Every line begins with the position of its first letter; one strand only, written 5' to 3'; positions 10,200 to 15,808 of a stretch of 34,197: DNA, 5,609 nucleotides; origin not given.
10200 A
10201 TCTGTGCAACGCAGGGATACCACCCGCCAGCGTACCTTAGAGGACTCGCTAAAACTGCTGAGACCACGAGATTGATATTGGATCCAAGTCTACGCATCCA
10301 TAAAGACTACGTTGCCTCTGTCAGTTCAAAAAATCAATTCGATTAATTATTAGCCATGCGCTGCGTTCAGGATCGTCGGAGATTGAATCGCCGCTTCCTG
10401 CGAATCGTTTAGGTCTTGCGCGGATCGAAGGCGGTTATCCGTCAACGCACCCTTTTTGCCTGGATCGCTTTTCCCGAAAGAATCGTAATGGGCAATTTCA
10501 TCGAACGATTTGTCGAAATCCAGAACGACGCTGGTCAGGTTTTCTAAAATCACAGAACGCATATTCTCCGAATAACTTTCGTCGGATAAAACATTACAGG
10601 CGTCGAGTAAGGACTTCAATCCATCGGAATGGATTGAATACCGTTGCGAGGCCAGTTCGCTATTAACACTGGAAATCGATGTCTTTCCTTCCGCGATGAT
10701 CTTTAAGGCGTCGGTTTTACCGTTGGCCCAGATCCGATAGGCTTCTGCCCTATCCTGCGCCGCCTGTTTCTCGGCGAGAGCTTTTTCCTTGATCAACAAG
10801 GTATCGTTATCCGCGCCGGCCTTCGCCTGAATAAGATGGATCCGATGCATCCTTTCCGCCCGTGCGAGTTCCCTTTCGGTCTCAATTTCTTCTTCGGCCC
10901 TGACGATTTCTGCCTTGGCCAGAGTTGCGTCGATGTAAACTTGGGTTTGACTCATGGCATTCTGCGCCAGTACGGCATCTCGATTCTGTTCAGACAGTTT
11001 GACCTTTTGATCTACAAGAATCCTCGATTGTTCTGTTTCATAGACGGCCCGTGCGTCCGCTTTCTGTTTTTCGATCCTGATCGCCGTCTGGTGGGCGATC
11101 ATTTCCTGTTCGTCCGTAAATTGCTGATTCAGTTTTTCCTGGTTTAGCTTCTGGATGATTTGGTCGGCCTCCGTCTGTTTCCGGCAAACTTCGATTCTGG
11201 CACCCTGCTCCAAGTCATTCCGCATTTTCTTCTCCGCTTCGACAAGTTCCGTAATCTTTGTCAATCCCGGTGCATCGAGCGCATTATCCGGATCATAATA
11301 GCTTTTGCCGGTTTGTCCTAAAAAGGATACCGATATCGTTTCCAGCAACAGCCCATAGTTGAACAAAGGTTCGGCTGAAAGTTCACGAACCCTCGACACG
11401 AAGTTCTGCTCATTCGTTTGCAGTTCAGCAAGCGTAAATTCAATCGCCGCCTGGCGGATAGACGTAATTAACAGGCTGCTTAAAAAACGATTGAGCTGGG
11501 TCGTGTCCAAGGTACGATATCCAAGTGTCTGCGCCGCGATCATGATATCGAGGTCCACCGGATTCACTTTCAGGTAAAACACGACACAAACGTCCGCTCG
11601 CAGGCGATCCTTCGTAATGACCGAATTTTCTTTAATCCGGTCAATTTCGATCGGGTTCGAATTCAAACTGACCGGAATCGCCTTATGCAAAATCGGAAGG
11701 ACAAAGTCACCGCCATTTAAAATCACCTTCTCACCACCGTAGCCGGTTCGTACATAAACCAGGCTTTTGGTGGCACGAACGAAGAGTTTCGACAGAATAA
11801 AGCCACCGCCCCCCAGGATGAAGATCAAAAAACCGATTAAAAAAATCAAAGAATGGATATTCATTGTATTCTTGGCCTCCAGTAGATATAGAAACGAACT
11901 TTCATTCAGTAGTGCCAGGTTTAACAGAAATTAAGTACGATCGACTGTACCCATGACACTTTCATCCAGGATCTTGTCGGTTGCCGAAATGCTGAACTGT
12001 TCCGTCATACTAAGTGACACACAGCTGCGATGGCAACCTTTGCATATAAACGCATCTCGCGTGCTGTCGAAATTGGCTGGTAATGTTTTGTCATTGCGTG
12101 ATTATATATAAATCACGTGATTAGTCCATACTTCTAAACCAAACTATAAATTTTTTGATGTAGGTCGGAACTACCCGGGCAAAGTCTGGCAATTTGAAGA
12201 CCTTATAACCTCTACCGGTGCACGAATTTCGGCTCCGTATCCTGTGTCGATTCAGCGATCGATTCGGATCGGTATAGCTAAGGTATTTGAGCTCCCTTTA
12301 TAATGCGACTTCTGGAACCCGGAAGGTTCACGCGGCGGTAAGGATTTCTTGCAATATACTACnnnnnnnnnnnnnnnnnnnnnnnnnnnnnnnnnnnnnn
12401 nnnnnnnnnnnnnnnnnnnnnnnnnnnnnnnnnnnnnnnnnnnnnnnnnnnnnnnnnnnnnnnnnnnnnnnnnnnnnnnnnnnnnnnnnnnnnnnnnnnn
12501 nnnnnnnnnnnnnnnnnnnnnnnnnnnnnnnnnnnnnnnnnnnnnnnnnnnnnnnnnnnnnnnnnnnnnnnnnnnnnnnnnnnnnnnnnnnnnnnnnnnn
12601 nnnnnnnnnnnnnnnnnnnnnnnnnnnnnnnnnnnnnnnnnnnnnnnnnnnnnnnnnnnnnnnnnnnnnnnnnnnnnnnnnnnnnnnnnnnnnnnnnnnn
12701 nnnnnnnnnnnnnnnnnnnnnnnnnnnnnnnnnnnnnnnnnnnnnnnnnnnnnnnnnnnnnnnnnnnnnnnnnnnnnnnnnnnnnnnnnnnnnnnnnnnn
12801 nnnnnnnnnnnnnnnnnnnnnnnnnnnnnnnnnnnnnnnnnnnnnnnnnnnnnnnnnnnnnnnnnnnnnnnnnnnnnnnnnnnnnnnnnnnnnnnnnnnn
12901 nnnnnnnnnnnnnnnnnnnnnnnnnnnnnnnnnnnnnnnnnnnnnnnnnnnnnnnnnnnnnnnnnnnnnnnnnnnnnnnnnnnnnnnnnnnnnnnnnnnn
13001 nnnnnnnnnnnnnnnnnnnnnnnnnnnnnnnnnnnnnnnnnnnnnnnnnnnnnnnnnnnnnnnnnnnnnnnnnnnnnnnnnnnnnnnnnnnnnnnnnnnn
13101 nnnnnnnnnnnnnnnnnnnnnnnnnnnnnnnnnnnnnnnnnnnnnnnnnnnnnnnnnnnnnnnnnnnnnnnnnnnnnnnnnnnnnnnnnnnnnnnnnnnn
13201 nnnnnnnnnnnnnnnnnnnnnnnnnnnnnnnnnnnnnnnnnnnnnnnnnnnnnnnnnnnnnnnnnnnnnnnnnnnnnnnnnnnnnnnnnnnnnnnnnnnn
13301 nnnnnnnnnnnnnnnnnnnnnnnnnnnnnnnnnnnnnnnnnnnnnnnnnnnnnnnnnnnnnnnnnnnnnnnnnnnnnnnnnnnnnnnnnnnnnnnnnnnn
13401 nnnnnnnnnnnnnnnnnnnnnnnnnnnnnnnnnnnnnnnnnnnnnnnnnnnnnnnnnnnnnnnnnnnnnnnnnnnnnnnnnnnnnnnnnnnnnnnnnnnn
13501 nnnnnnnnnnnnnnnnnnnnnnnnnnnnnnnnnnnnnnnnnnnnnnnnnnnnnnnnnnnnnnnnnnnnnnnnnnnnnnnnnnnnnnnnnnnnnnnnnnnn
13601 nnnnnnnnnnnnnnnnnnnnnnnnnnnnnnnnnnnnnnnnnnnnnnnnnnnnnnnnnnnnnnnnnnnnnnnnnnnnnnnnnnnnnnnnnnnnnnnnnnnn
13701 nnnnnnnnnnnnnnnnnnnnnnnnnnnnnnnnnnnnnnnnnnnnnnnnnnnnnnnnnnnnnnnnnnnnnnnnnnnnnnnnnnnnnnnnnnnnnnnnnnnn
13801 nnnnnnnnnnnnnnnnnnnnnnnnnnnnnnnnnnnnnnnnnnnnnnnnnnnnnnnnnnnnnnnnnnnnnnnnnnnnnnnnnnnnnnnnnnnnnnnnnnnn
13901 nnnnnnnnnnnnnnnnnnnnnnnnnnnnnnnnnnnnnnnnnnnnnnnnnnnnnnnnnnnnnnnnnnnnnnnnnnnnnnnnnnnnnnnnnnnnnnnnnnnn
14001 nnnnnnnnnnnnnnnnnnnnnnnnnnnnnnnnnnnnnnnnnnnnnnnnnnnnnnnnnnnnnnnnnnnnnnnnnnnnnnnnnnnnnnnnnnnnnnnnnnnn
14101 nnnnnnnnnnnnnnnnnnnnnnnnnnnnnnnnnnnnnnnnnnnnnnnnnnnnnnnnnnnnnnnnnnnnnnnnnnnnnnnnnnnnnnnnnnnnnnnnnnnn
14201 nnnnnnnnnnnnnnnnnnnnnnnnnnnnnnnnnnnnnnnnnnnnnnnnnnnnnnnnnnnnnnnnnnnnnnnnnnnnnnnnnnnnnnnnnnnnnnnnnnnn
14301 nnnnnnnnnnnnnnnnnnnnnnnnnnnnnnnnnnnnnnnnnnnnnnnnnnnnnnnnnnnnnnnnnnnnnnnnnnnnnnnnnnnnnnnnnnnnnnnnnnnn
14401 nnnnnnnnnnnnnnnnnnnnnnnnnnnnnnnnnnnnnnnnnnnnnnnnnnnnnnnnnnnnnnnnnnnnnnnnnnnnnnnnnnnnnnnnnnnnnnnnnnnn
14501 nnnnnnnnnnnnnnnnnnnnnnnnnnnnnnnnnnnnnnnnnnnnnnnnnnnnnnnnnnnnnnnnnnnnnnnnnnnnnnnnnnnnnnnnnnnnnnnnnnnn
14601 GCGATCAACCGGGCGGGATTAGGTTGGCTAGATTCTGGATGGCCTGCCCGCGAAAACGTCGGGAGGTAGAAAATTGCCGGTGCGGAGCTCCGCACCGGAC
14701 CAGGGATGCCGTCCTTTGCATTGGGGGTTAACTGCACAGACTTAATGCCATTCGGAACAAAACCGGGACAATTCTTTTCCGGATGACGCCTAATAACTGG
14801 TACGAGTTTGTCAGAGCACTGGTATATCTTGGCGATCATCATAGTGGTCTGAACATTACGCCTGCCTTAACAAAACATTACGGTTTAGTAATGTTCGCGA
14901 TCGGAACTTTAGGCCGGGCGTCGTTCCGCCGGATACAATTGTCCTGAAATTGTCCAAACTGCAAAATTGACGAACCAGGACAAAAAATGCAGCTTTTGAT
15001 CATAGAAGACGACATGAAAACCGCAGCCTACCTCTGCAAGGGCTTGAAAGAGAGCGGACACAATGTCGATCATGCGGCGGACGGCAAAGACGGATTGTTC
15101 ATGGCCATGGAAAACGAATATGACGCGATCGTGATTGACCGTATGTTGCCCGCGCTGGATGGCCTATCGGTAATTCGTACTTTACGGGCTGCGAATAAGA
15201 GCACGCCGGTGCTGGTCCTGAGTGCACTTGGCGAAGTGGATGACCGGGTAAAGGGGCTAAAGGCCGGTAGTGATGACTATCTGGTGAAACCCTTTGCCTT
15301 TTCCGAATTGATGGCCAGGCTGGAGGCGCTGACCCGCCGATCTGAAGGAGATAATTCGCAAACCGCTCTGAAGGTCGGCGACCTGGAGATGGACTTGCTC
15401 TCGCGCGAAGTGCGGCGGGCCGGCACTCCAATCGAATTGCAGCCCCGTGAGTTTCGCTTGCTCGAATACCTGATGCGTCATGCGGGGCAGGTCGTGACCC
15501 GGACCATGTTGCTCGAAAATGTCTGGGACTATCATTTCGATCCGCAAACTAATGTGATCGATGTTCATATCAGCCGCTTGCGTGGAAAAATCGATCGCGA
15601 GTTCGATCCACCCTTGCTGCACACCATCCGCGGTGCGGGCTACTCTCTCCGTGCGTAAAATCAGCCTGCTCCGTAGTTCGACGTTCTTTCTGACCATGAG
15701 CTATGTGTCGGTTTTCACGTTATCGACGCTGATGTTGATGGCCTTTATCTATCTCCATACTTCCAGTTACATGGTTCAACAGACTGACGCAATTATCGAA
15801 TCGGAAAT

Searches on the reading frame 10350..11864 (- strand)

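Call 5: search_protein_families(library=pfam, proteins=[window:10350-11864:-], max_evalue=0.001)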
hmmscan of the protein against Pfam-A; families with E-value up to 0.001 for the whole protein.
window:10350-11864:- (504 aa): 1 family
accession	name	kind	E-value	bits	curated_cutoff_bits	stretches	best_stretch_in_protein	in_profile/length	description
PF01145.31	Band_7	-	1.1e-12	48.8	23.6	1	32-179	6-142/176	SPFH domain / Band 7 family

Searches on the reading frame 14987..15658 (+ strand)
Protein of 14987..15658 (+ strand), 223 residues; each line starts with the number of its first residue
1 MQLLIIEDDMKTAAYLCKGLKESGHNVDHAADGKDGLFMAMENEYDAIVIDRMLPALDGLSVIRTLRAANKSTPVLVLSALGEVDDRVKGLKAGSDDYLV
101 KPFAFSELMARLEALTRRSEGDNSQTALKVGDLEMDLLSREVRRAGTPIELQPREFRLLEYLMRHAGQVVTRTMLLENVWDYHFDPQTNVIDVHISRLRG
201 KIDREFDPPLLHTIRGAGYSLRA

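Call 6: search_protein_families(library=pfam, proteins=[window:14987-15658:+], max_evalue=0.001)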
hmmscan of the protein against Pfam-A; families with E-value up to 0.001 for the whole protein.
window:14987-15658:+ (223 aa): 2 families
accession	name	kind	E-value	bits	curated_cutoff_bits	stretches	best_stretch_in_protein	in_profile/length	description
PF00486.34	Trans_reg_C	-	8.7e-29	99.9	26.2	1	146-221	1-77/77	Transcriptional regulatory protein, C terminal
PF00072.30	Response_reg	-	5.7e-25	88.1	30.2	1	4-112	2-110/111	Response regulator receiver domain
